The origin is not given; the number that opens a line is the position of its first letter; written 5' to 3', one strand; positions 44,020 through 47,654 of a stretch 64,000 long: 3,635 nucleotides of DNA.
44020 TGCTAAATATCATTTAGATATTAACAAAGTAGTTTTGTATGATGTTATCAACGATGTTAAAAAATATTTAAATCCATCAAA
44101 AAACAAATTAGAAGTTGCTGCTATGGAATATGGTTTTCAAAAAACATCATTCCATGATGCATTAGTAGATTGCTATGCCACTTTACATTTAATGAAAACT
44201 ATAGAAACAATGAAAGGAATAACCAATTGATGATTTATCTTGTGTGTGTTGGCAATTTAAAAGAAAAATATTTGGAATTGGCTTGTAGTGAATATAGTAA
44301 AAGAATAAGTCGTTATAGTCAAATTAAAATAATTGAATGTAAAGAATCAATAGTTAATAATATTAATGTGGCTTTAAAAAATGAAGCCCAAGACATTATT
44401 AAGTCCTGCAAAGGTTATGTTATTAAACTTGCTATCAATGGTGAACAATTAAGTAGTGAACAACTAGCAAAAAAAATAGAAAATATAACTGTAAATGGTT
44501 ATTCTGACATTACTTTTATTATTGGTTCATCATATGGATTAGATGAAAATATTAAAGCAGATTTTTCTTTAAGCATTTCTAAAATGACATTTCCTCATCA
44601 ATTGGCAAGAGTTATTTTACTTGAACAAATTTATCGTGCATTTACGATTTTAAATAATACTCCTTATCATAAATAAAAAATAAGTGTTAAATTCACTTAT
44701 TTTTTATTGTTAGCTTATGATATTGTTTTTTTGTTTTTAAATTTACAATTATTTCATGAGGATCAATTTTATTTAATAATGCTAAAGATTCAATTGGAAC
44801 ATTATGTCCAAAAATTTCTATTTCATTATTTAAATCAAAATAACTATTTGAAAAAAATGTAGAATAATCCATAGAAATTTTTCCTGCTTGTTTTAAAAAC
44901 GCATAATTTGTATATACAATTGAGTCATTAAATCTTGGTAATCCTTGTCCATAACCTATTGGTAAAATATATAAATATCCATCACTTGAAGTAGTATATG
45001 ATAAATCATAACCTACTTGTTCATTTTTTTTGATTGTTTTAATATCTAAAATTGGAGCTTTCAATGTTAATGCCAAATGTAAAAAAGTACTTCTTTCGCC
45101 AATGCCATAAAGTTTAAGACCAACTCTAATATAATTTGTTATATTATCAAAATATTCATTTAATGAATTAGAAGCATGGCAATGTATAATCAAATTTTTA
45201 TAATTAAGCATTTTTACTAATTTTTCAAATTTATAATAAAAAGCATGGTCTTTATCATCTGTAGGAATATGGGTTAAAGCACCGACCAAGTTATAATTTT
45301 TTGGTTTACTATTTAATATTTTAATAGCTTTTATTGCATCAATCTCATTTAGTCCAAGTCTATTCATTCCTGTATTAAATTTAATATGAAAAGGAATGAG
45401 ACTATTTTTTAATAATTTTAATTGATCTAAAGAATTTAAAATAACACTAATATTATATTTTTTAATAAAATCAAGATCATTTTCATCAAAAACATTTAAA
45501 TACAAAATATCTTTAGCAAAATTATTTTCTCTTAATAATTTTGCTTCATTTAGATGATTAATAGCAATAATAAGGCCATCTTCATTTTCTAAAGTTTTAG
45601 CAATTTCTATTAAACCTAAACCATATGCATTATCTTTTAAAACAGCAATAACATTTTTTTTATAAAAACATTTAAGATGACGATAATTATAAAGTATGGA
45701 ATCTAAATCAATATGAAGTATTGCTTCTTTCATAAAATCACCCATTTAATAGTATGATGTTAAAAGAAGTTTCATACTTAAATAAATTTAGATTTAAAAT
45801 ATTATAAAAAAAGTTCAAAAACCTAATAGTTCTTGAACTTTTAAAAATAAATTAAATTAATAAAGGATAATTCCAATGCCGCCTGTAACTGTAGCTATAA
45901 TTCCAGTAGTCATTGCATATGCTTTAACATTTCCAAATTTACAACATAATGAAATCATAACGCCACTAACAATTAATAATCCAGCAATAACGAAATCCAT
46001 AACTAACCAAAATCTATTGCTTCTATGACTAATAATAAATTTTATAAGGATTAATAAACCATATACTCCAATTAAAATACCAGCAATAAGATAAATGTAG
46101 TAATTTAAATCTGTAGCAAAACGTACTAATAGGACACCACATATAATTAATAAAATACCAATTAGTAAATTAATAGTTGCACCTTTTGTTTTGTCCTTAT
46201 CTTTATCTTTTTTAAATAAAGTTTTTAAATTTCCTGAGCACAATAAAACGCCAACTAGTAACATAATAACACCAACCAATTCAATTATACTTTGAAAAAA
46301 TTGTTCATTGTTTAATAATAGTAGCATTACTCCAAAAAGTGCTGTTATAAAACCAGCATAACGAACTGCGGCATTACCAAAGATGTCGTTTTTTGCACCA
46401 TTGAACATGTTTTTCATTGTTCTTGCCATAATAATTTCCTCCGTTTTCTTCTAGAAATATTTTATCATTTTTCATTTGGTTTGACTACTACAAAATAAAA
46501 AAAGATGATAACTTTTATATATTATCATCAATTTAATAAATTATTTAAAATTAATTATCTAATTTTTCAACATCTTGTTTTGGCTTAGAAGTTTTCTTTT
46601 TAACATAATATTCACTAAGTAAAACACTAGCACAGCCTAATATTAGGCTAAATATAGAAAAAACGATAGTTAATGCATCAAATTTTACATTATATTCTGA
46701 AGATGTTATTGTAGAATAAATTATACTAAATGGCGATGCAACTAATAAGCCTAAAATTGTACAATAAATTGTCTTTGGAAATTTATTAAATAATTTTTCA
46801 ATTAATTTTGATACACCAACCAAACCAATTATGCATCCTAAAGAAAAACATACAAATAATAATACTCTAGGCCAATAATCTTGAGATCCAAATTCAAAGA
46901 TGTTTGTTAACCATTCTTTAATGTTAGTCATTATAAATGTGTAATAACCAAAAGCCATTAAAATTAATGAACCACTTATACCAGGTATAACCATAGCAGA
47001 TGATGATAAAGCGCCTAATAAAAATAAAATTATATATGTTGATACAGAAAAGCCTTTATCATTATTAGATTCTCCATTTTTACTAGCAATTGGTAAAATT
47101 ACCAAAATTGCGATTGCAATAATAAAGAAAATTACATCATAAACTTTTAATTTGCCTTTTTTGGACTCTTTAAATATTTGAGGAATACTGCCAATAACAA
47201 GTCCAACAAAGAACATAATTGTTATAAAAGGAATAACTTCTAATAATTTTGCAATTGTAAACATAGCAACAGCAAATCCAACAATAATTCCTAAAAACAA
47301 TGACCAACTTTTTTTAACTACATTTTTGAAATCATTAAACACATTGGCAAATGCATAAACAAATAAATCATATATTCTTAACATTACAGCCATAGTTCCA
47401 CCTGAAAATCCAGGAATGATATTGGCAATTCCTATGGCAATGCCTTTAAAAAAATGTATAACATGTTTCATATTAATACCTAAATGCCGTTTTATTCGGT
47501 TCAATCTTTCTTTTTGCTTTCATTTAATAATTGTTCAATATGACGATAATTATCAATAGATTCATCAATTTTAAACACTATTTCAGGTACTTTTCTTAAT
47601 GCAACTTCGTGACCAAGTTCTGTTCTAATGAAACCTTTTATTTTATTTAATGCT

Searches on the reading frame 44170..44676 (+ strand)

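Call 9: search_protein_families(library=pfam, proteins=[window:44170-44676:+], max_evalue=0.001)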
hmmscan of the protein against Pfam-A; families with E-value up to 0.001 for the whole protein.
window:44170-44676:+ (168 aa): 1 family
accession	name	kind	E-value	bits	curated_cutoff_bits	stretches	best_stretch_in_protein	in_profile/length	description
PF02590.22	SPOUT_MTase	-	1.3e-48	165.4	27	1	22-167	3-154/154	Predicted SPOUT methyltransferase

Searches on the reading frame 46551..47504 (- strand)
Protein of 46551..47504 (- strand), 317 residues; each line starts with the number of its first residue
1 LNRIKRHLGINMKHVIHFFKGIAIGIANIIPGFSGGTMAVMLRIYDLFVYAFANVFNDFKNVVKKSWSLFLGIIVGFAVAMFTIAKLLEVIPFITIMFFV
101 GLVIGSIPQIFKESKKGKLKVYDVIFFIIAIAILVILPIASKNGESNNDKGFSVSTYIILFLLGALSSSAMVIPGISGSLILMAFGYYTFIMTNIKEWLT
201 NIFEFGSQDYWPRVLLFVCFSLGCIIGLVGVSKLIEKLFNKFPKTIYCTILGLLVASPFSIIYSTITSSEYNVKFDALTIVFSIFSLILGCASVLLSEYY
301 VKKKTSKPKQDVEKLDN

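Call 9: search_protein_families(library=pfam, proteins=[window:46551-47504:-], max_evalue=0.001)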
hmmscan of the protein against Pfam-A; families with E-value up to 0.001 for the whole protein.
window:46551-47504:- (317 aa): 1 family
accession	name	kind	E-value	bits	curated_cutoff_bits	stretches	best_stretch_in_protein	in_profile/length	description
PF04018.18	VCA0040-like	-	3.3e-38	132.1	26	1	24-263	1-230/246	Undecaprenyl phosphate translocase-like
